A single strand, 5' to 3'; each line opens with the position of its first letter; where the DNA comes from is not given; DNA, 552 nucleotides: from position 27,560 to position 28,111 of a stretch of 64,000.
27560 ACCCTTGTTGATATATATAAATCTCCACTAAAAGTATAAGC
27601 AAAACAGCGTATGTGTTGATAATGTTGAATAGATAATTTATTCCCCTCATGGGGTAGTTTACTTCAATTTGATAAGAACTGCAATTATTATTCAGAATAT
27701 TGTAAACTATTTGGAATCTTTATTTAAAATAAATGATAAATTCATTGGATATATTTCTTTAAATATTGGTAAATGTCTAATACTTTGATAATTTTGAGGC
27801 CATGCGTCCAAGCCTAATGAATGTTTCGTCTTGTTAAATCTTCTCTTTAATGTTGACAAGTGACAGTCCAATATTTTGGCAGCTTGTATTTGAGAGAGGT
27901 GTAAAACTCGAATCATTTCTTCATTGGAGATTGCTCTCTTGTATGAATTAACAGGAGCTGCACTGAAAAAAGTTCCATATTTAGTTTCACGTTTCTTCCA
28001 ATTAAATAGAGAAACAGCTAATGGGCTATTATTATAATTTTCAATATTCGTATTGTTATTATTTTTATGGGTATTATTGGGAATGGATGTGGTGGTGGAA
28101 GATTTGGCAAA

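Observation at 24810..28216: Pair of small RWP-RK-like proteins bracketing Fam2/Fam3 copies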

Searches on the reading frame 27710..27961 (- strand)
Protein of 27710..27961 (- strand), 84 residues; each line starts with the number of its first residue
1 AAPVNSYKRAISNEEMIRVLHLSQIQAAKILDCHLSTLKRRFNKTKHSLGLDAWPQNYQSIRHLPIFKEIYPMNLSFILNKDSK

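Call 17: find_homologous_proteins(query=A1, max_evalue=10)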
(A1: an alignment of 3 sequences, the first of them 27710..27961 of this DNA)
Query A1 (3 sequences) (84 aa, profile of the alignment): 5 proteins with E <= 10 among 17 candidates.
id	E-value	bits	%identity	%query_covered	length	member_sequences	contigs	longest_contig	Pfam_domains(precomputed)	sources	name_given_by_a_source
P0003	7.5e-36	140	67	86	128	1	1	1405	-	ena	-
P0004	9.7e-34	133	66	77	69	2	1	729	-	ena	-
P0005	2.0e-32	129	61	88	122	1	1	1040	PF02042.22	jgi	-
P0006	2.7e-31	125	59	81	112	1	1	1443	PF02042.22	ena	-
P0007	9.6e-24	101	40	98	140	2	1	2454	-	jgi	-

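Call 24: search_solved_structures(query=A3, max_evalue=10, show_alignments=3)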
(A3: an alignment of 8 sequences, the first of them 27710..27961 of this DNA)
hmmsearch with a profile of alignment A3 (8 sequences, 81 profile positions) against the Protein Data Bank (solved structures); distinct sequences matched with E-value up to 10: 3.
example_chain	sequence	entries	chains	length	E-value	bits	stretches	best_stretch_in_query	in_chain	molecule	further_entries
7yil_A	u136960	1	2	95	0.0017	21.4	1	41-69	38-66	GINS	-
2dbc_A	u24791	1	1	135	0.52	13.4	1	10-44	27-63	unnamed protein product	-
4l5e_A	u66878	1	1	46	0.87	12.7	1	6-42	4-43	Transcriptional regulator (NtrC family)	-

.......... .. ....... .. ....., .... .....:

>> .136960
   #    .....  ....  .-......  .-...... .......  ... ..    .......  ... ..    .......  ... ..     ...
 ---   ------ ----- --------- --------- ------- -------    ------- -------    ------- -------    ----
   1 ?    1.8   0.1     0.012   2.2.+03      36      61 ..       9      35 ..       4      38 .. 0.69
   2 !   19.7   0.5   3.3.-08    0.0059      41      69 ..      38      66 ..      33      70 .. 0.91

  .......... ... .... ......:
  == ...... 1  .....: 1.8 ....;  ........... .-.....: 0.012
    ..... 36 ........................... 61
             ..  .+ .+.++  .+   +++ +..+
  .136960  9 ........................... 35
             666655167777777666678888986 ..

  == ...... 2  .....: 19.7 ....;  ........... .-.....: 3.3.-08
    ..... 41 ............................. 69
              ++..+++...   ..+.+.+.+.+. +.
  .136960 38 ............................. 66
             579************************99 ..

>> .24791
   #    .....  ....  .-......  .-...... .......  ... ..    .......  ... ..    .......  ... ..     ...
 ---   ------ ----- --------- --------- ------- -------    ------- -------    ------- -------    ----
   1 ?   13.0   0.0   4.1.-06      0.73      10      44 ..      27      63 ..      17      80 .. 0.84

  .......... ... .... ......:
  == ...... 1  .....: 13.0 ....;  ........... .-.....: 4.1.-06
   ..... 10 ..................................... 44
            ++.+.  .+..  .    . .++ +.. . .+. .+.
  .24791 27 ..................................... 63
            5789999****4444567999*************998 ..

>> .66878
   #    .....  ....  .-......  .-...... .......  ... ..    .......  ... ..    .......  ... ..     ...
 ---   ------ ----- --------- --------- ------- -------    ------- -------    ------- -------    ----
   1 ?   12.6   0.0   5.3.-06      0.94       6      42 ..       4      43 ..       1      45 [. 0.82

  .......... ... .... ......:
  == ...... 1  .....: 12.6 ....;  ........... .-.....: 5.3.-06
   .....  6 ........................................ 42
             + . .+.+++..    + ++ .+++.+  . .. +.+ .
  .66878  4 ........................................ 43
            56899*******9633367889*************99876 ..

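Call 26: search_protein_families(library=pfam, alignment_id=A3, max_evalue=1)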
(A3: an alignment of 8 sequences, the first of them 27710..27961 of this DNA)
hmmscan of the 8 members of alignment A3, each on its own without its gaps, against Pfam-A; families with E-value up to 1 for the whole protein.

A. member 1, window:27710-27961:- (84 aa): 4 families
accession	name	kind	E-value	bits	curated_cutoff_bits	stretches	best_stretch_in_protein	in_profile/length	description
PF02042.20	RWP-RK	-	0.001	19.4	29.3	1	11-56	2-43/49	RWP-RK domain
PF13556.12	HTH_30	-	0.0078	16.4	27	1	23-52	14-43/59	PucR C-terminal helix-turn-helix domain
PF20432.4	Xre-like-HTH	-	0.043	14.5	25.8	1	16-43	18-43/63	Antitoxin Xre-like helix-turn-helix domain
PF08281.18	Sigma70_r4_2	-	0.097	12.8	25.7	1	16-42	21-47/54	Sigma-70, region 4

B. families by the number of members that match (of 8 scanned): 11 families
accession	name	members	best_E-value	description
PF02042.20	RWP-RK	8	2e-08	RWP-RK domain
PF08280.17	HTH_Mga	5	0.0083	M protein trans-acting positive regulator (MGA) HTH domain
PF20432.4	Xre-like-HTH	5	0.014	Antitoxin Xre-like helix-turn-helix domain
PF08281.18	Sigma70_r4_2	4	0.0016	Sigma-70, region 4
PF13384.12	HTH_23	4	0.021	Homeodomain-like domain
PF13542.12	HTH_Tnp_ISL3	3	0.039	Helix-turn-helix domain of transposase family ISL3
PF13556.12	HTH_30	2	0.0063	PucR C-terminal helix-turn-helix domain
PF02796.21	HTH_7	2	0.19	Helix-turn-helix domain of resolvase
PF05225.22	HTH_psq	2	0.19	helix-turn-helix, Psq domain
PF13613.12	HTH_Tnp_4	1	0.1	Helix-turn-helix of DDE superfamily endonuclease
PF02954.25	HTH_8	1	0.19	Bacterial regulatory protein, Fis family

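Call 29: find_encoding_contigs(protein=P0007, flank=5000, max_places=3)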
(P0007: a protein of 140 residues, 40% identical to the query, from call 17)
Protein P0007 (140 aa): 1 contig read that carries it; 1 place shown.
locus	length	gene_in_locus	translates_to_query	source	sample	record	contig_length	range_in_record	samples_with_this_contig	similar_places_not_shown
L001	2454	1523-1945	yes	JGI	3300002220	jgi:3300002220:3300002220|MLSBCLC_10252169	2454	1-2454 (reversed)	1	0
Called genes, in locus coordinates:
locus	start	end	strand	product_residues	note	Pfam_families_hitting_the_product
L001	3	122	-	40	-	?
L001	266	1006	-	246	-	PF06337:DUSP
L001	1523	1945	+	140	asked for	-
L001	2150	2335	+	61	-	-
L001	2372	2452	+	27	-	?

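Call 30: find_encoding_contigs(protein=P0003, flank=5000, max_places=3)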
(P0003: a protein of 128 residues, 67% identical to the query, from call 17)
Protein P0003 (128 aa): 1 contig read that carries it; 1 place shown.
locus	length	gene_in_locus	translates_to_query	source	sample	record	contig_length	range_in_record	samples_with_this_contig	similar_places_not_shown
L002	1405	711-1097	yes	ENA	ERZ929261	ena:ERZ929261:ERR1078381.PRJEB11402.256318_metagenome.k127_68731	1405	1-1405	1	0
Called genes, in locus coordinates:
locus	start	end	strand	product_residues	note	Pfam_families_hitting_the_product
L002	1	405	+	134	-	?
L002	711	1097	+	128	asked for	-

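Call 32: predict_structure(alignment_id=A3)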
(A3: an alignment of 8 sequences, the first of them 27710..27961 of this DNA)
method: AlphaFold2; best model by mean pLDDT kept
length: 84 residues; sequences in the alignment: 8
mean_pLDDT: 76.1   pTM: 0.61
mean pLDDT of the five models: 76.1, 75.2, 74.2, 73.3, 73.0
residues with pLDDT >= 90: 18; 70-90: 43; 50-70: 12; < 50: 11
segments of 3 or more residues with pLDDT < 50: 1-6, 80-84
pLDDT, mean of each block of 10 residues (from residue 1): 53 87 90 91 88 81 76 56 44
secondary structure, 60 per line:
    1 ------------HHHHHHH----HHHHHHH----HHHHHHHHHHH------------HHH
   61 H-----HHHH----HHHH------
elements in order: H13-19 H24-30 H35-45 H58-61 H67-70 H75-78

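Call 38: search_protein_representatives(alignment_id=A3)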
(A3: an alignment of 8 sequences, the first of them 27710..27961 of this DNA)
Query: 8 sequences, 81 profile positions. Proteins with E-value up to 0.001 (for the whole library): 153; up to 1e-10: 51; up to 1e-30: 25. The best 150 are listed.
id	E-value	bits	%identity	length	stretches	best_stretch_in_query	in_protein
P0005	2.9e-40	152.1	-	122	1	5-79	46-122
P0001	2.4e-38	145.9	-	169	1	6-80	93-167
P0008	4.2e-38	145.2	-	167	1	3-79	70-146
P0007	4.7e-38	145.0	-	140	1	4-81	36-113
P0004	1.4e-37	143.5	-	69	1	14-80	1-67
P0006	1.6e-36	140.1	-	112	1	14-80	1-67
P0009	4.7e-36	138.6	-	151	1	2-80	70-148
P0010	2.2e-35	136.5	-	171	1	2-79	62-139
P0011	2.7e-35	136.2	-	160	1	5-79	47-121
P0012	5.7e-35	135.1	-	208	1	4-80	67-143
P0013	6.0e-35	135.1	-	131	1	8-80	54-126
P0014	1.6e-34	133.7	-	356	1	4-81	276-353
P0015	1.8e-34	133.5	-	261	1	4-80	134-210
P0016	2.9e-34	132.9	-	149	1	5-80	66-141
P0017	7.4e-34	131.6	-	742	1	3-78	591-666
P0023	1.4e-32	127.5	-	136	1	2-78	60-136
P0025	3.9e-32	126.0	-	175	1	5-80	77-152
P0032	1.3e-27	111.6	-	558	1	6-79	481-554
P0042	1.3e-23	98.7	-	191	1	5-80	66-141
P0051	5.1e-11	58.4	-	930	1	9-55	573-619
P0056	1.1e-09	54.1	-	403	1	7-55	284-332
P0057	1.3e-09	53.9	-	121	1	4-80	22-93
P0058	2.2e-09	53.1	-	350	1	8-53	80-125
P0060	5.2e-09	51.9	-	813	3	5-39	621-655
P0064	2.4e-08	49.8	-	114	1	11-79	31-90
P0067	8.2e-08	48.1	-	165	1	4-80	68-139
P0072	4.0e-07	45.9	-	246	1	3-55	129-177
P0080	1.4e-06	44.1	-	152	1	3-80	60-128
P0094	8.0e-06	41.7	-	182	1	4-54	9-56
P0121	8.6e-05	38.4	-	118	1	5-79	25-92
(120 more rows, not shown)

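Call 40: fold_search(model_id=the predicted structure, library=pdb)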
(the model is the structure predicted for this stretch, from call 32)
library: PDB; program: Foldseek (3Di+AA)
matches with E <= 10: 675; with E <= 0.001: 0
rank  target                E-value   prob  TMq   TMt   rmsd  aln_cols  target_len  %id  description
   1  6ugl_A                2.6e-01  0.82  0.46  0.21   6.7        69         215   13  Vibrio cholerae quorum-sensing receptor VqmA bound to its autoinducer ligand DPO (released 2020-01-29)
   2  1zlj_D                4.5e-01  0.90  0.42  0.52   4.1        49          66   18  Crystal Structure of the Mycobacterium tuberculosis Hypoxic Response Regulator DosR C-terminal Domain (released 2006-01-31)
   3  4wt0_A                5.1e-01  0.89  0.43  0.52   3.1        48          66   21  Crystal structure of the DNA binding domains of LiaRD191N from E. faecalis (released 2015-05-06)
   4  3t1b_D                5.4e-01  0.57  0.45  0.16   5.8        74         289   16  Crystal structure of the full-length AphB N100E variant (released 2011-11-23)
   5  4x6g_C                5.4e-01  0.54  0.41  0.15   6.6        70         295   17  Full-length OxyR C199D from pseudomonas aeruginosa (released 2015-04-29)
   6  7trv_B                5.4e-01  0.51  0.44  0.43   5.9        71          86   17  Crystal Structure of the DNA-Binding Domain of the LysR family Transcriptional Regulator YfbA from Yersinia pestis (released 2022-02-09)
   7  1p4w_MODEL_1_A        5.8e-01  0.60  0.42  0.41   6.3        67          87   19  Solution structure of the DNA-binding domain of the Erwinia amylovora RcsB protein (released 2003-06-17)
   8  7trv_D                6.2e-01  0.44  0.43  0.41   6.0        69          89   19  Crystal Structure of the DNA-Binding Domain of the LysR family Transcriptional Regulator YfbA from Yersinia pestis (released 2022-02-09)
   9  1zlk_A                6.5e-01  0.87  0.44  0.55   4.0        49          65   16  Crystal Structure of the Mycobacterium tuberculosis Hypoxic Response Regulator DosR C-terminal Domain-DNA Complex (released 2006-01-31)
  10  8y6u_H                6.5e-01  0.25  0.36  0.34   7.2        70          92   23  Cryo-EM structure of E.coli transcription initiation complex with transcription factor GcvA (released 2024-06-05)
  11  4yn8                  7.0e-01  0.75  0.40  0.18   4.1        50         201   30  Crystal Structure of Response Regulator ChrA in Heme-Sensing Two Component System (released 2015-08-19)
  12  6kju_B                7.0e-01  0.63  0.49  0.21   6.9        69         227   13  Huge conformation shift of Vibrio cholerae VqmA dimer in the absence of target DNA provides insight into DNA-binding m (released 2019-11-13)
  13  3qp5_D                7.9e-01  0.85  0.41  0.16   1.6        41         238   17  Crystal structure of CviR bound to antagonist chlorolactone (CL) (released 2011-03-30)
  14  3t1b_A                7.9e-01  0.41  0.41  0.15   6.4        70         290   17  Crystal structure of the full-length AphB N100E variant (released 2011-11-23)
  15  4aih_C                7.9e-01  0.38  0.40  0.28   6.7        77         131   19  Crystal structure of RovA from Yersinia in its free form (released 2012-09-12)
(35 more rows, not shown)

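Call 42: list_cluster_members(proteins=[P0008, P0009, P0012, P0014, P0016, P0017, P0023, P0025, P0032, P0042])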
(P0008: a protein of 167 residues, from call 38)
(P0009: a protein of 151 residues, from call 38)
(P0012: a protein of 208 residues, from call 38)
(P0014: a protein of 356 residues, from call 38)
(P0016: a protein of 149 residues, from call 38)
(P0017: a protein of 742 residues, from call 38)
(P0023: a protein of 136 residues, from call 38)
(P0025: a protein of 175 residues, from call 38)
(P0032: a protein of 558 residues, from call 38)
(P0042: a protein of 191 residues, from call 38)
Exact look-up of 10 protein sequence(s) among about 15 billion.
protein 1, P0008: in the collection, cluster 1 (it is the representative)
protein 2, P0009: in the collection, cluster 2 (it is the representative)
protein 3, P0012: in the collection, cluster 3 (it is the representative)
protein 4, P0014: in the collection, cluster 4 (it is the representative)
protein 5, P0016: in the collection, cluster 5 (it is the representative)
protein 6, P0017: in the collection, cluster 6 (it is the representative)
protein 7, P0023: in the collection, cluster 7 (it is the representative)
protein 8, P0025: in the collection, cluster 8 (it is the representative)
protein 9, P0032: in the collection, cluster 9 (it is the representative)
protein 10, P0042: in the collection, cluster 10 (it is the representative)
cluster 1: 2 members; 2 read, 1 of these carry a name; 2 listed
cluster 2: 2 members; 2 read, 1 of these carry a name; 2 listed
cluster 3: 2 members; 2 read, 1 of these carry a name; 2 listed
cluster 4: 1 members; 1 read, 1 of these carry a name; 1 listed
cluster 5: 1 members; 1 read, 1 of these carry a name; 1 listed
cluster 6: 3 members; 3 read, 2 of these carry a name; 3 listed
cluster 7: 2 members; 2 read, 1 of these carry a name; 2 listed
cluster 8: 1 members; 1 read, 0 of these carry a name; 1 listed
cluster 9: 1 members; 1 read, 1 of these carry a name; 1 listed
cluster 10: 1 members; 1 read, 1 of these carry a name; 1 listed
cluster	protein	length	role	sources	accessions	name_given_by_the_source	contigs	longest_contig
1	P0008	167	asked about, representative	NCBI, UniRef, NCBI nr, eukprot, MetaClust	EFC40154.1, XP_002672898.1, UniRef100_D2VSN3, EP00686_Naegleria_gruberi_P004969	predicted protein [Naegleria gruberi] | Predicted protein n=1 Tax=Naegleria gruberi TaxID=5762 RepID=D2VSN3_NAEGR | uncharacterized protein NAEGRDRAFT_72001 [Naegleria gruberi]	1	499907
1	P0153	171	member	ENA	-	-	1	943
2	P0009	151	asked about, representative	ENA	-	-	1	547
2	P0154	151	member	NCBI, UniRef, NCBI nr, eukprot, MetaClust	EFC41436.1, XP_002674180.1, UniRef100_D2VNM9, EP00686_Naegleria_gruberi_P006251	predicted protein [Naegleria gruberi] | Predicted protein n=1 Tax=Naegleria gruberi TaxID=5762 RepID=D2VNM9_NAEGR | uncharacterized protein NAEGRDRAFT_70555 [Naegleria gruberi]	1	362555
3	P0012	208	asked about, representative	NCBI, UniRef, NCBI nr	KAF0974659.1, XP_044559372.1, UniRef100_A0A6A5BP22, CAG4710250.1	hypothetical protein FDP41_006133 [Naegleria fowleri] | Uncharacterized protein n=1 Tax=Naegleria fowleri TaxID=5763 RepID=A0A6A5BP22_NAEFO | uncharacterized protein FDP41_006133 [Naegleria fowleri]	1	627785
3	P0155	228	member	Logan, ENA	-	-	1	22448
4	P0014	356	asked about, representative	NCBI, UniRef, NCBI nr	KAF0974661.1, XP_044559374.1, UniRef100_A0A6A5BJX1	hypothetical protein FDP41_006135 [Naegleria fowleri] | Uncharacterized protein n=1 Tax=Naegleria fowleri TaxID=5763 RepID=A0A6A5BJX1_NAEFO | uncharacterized protein FDP41_006135 [Naegleria fowleri]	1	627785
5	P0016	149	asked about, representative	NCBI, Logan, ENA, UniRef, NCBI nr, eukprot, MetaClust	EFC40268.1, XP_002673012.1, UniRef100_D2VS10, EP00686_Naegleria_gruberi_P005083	predicted protein [Naegleria gruberi] | Predicted protein n=1 Tax=Naegleria gruberi TaxID=5762 RepID=D2VS10_NAEGR | uncharacterized protein NAEGRDRAFT_71772 [Naegleria gruberi]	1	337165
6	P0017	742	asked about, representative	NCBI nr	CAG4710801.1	unnamed protein product [Naegleria fowleri]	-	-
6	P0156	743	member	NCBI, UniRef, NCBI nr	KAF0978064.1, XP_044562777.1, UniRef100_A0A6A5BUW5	hypothetical protein FDP41_002579 [Naegleria fowleri] | Uncharacterized protein n=1 Tax=Naegleria fowleri TaxID=5763 RepID=A0A6A5BUW5_NAEFO | uncharacterized protein FDP41_002579 [Naegleria fowleri]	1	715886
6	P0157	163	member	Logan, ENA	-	-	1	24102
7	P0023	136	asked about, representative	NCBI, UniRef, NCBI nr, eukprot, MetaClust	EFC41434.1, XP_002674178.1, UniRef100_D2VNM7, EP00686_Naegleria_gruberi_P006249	predicted protein [Naegleria gruberi] | Predicted protein n=1 Tax=Naegleria gruberi TaxID=5762 RepID=D2VNM7_NAEGR | uncharacterized protein NAEGRDRAFT_70553 [Naegleria gruberi]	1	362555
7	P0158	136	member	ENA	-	-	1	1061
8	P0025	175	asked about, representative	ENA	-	-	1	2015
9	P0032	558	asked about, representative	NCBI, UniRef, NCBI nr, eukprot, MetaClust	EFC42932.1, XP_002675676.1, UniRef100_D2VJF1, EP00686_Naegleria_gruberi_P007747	Hypothetical protein NAEGRDRAFT_80184 [Naegleria gruberi] | RWP-RK domain-containing protein n=1 Tax=Naegleria gruberi TaxID=5762 RepID=D2VJF1_NAEGR | uncharacterized protein NAEGRDRAFT_80184 [Naegleria gruberi]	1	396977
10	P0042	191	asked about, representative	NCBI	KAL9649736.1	hypothetical protein ABK040_009551 [Willaertia magna]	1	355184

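Call 45: list_cluster_members(proteins=[P0051, P0056, P0057, P0058, P0064, P0067, P0072, P0080, P0094, P0121])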
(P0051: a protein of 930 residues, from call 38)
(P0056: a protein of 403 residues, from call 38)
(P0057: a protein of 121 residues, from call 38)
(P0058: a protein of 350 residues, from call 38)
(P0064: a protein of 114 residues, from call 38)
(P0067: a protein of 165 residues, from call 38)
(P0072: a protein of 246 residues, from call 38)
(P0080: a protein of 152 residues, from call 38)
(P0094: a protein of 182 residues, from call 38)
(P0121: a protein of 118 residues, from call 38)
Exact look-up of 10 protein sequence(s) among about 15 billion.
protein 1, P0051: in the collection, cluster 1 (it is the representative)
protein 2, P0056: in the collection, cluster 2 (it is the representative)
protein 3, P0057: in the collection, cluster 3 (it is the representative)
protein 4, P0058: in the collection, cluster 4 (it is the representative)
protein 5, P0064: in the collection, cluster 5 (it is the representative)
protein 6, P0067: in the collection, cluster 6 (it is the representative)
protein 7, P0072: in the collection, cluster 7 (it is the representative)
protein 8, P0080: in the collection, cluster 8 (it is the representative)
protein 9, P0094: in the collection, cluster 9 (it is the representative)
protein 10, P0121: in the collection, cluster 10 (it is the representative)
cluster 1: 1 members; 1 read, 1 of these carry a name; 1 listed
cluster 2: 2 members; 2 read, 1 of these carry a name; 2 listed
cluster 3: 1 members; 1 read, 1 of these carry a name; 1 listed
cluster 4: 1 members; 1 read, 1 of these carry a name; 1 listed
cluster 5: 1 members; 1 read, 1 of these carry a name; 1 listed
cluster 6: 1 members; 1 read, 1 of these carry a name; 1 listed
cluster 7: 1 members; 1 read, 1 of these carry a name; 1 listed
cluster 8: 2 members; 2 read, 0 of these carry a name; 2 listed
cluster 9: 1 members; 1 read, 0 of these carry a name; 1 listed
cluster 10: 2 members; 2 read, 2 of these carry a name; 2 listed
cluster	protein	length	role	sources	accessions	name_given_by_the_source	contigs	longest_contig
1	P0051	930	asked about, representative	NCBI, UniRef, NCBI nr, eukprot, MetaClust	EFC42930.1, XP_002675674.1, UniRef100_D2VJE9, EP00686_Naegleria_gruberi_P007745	hypothetical protein NAEGRDRAFT_58387 [Naegleria gruberi] | RWP-RK domain-containing protein n=1 Tax=Naegleria gruberi TaxID=5762 RepID=D2VJE9_NAEGR | uncharacterized protein NAEGRDRAFT_58387 [Naegleria gruberi]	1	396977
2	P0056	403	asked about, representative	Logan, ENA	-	-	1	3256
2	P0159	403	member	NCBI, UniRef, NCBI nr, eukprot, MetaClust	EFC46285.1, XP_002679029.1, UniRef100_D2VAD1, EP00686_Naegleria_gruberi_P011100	predicted protein [Naegleria gruberi] | Predicted protein n=1 Tax=Naegleria gruberi TaxID=5762 RepID=D2VAD1_NAEGR | uncharacterized protein NAEGRDRAFT_47933 [Naegleria gruberi]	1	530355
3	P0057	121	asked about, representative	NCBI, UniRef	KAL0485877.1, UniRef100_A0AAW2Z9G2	hypothetical protein AKO1_002149 [Acrasis kona] | RWP-RK domain-containing protein n=1 Tax=Acrasis kona TaxID=1008807 RepID=A0AAW2Z9G2_9EUKA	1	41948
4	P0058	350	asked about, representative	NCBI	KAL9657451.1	hypothetical protein ABK040_016719 [Willaertia magna]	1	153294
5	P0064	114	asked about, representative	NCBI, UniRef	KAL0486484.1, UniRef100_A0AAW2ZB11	hypothetical protein AKO1_012048 [Acrasis kona] | RWP-RK domain-containing protein n=1 Tax=Acrasis kona TaxID=1008807 RepID=A0AAW2ZB11_9EUKA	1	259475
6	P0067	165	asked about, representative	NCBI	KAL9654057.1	hypothetical protein ABK040_011601 [Willaertia magna]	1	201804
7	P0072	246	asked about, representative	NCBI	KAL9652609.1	hypothetical protein ABK040_015572 [Willaertia magna]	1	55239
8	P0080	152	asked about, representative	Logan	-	-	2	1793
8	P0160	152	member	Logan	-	-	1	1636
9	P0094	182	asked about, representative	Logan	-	-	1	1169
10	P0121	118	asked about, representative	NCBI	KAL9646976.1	hypothetical protein ABK040_013833 [Willaertia magna]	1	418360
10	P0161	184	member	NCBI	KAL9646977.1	hypothetical protein ABK040_013833 [Willaertia magna]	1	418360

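Call 54: find_encoding_contigs(protein=P0012, flank=10000, max_places=2)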
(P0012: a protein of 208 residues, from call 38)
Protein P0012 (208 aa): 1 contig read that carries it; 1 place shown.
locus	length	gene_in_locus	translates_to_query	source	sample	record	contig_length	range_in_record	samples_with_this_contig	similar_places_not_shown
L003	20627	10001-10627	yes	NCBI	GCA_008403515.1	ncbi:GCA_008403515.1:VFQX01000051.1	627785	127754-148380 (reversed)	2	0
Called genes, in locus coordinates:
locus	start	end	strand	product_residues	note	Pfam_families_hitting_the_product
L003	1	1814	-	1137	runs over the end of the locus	PF21315:FAN1_HTH, PF21170:FAN1_TPR, PF08774:VRR_NUC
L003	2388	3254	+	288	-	PF00169:PH, PF15409:PH_8 (faint)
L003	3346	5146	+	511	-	PF25390:WD40_RLD, PF00415:RCC1 (faint), PF13540:RCC1_2, PF25390:WD40_RLD, PF13540:RCC1_2 (weak)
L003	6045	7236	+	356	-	-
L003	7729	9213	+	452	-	PF06839:Zn_ribbon_GRF, PF03167:UDG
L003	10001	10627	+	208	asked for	PF02042:RWP-RK (weak)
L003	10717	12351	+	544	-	-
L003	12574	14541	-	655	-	-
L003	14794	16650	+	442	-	PF00928:Adap_comp_sub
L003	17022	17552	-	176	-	-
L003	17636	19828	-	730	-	-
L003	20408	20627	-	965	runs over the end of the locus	PF00069:Pkinase, PF07714:PK_Tyr_Ser-Thr, PF00069:Pkinase, PF05048:NosD, PF13229:Beta_helix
